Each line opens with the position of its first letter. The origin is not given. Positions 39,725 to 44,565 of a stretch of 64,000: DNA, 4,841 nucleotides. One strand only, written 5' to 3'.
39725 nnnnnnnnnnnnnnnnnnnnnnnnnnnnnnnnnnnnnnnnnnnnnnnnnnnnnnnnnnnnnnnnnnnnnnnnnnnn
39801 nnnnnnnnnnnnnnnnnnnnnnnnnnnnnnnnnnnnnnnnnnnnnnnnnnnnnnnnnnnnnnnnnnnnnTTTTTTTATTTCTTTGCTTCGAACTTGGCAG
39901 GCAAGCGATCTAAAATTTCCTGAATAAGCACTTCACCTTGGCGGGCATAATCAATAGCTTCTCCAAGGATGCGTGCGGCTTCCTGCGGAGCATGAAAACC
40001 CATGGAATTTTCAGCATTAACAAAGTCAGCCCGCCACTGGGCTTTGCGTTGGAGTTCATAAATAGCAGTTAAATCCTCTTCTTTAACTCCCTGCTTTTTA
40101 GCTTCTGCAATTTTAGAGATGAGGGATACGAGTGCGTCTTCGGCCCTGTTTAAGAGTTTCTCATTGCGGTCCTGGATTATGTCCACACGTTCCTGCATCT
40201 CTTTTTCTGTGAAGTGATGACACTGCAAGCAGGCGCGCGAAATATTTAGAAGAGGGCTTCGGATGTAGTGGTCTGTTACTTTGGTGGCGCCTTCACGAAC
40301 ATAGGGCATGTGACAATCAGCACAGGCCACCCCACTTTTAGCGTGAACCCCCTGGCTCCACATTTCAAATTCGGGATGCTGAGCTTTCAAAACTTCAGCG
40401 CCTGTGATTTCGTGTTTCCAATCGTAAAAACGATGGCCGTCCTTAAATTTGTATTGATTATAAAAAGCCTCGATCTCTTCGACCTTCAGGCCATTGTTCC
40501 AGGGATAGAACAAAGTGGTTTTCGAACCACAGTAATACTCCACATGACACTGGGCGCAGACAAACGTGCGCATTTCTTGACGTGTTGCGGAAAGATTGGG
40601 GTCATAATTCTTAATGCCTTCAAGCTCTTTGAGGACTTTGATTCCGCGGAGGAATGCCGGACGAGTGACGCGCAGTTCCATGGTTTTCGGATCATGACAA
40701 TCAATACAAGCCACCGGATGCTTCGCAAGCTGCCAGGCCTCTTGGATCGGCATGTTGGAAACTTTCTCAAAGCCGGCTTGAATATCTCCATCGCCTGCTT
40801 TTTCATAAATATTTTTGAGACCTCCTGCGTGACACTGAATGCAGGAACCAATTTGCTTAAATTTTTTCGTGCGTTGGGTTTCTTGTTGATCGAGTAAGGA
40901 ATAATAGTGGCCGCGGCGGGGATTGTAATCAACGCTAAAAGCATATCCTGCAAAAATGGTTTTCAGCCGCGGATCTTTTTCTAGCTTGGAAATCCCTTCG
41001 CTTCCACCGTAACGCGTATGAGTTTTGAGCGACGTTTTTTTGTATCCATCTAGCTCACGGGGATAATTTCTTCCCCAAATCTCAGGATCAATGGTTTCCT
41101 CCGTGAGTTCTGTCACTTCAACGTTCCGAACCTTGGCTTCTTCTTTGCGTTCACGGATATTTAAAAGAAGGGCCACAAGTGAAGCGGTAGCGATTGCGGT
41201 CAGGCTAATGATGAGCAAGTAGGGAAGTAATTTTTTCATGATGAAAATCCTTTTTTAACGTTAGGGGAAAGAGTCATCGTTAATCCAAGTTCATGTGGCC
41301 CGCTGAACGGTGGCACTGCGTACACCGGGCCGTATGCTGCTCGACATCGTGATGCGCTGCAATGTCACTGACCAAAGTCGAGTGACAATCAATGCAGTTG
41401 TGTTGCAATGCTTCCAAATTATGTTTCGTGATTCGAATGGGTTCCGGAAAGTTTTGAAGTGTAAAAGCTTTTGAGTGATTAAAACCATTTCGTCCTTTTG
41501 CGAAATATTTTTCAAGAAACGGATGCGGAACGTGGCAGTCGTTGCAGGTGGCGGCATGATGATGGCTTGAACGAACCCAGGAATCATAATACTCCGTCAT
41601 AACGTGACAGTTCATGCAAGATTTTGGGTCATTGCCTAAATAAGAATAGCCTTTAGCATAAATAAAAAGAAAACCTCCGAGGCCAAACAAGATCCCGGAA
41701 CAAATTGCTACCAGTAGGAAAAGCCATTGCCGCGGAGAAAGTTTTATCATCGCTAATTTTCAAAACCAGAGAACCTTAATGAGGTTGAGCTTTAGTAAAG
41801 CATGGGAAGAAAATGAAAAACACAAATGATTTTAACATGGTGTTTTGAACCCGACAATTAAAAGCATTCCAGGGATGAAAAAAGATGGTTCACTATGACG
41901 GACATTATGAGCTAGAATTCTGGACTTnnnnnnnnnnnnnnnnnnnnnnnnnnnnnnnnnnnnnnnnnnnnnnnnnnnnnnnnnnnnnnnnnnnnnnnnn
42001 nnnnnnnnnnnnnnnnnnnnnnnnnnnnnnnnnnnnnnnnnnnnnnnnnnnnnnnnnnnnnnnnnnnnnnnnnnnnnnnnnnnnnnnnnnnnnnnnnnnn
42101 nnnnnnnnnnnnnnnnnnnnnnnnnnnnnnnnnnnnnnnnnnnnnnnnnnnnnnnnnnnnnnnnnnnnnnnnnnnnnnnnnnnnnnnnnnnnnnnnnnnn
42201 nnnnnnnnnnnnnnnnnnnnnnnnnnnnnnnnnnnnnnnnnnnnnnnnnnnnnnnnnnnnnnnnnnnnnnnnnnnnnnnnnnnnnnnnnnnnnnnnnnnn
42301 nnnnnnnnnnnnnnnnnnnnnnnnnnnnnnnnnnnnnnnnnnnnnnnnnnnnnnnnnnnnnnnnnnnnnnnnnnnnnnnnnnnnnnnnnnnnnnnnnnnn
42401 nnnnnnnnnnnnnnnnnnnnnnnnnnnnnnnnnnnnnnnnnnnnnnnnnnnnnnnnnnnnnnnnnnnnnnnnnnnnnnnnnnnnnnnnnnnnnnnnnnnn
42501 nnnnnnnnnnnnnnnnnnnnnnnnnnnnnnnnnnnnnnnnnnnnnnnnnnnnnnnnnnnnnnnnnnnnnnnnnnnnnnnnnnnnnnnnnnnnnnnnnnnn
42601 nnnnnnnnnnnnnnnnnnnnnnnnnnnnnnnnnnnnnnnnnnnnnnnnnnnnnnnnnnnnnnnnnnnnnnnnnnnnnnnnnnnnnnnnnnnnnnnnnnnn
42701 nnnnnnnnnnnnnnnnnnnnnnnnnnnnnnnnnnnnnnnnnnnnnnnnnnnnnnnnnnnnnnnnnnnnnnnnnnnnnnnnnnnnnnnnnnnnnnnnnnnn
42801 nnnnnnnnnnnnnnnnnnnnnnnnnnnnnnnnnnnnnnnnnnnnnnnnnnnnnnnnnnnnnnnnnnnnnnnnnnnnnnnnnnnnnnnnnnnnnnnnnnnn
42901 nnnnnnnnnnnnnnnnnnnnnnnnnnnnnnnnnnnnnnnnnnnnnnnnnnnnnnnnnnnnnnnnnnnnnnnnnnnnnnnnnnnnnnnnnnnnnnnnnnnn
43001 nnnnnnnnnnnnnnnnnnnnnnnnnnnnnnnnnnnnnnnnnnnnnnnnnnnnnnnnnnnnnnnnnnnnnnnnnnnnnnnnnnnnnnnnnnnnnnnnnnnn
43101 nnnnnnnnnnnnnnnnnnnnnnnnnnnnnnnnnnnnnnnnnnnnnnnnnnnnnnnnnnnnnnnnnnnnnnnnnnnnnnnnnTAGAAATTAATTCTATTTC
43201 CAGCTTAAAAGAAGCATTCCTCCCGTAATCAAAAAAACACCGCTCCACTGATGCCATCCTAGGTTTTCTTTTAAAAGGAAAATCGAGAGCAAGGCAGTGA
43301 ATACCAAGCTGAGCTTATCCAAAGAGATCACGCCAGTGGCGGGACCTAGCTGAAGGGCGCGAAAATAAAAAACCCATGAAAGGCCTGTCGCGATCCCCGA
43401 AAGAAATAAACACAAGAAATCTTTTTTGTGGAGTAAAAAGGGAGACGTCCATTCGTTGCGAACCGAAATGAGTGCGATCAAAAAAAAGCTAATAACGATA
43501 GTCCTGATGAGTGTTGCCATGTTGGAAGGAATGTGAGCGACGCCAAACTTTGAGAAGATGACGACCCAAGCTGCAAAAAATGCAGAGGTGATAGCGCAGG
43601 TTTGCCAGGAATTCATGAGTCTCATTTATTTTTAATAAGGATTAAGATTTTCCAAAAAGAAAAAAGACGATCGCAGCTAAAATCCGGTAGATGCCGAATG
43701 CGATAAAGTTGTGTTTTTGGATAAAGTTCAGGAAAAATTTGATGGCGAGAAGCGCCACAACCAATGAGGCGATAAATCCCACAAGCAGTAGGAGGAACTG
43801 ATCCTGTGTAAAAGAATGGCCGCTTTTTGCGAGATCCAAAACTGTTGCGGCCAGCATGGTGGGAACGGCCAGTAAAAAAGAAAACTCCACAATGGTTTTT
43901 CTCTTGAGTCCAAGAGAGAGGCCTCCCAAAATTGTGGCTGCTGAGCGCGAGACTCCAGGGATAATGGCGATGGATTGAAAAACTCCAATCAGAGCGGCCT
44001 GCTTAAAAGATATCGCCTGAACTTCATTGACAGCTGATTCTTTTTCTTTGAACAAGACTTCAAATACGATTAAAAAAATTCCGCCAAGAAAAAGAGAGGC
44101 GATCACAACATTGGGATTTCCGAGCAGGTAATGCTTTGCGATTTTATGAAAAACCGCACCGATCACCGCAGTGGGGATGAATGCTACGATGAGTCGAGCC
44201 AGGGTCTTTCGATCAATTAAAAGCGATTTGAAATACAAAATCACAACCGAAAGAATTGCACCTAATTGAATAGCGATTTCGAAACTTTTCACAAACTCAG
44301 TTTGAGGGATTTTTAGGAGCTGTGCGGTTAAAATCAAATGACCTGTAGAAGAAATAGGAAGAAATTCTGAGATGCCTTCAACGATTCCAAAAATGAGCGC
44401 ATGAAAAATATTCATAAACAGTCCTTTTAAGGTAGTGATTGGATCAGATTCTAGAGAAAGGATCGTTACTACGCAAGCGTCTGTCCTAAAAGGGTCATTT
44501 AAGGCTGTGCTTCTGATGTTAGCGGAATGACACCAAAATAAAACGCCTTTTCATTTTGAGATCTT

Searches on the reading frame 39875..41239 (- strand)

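Call 103: search_protein_families(library=pfam, proteins=[window:39875-41239:-], max_evalue=0.0001)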
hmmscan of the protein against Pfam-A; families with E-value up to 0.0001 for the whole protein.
window:39875-41239:- (454 aa): 4 families
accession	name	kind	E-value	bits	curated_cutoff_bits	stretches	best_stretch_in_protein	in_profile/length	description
PF02335.20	Cytochrom_C552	-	1.3e-130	436.7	24.1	1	51-444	1-385/438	Cytochrome c552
PF14522.11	Cytochrome_C7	-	8.3e-07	29.2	24.8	0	296-347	5-54/67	Cytochrome c7 and related cytochrome c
PF14537.11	Cytochrom_c3_2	-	3.2e-05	24.8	25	0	298-353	1-44/79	Cytochrome c3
PF22113.1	Mtrc-MtrF_II-IV_dom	-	9.9e-05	22.4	30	0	119-232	70-163/176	Outer membrane cytochrome MtrC/MtrF-like, domains II/IV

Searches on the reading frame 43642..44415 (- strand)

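Call 103: search_protein_families(library=pfam, proteins=[window:43642-44415:-], max_evalue=0.0001)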
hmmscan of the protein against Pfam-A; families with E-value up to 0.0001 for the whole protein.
window:43642-44415:- (257 aa): 1 family
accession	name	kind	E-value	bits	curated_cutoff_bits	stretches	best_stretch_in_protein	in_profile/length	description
PF02673.24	BacA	-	2.9e-72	243.9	33.4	1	6-250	1-257/257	Bacitracin resistance protein BacA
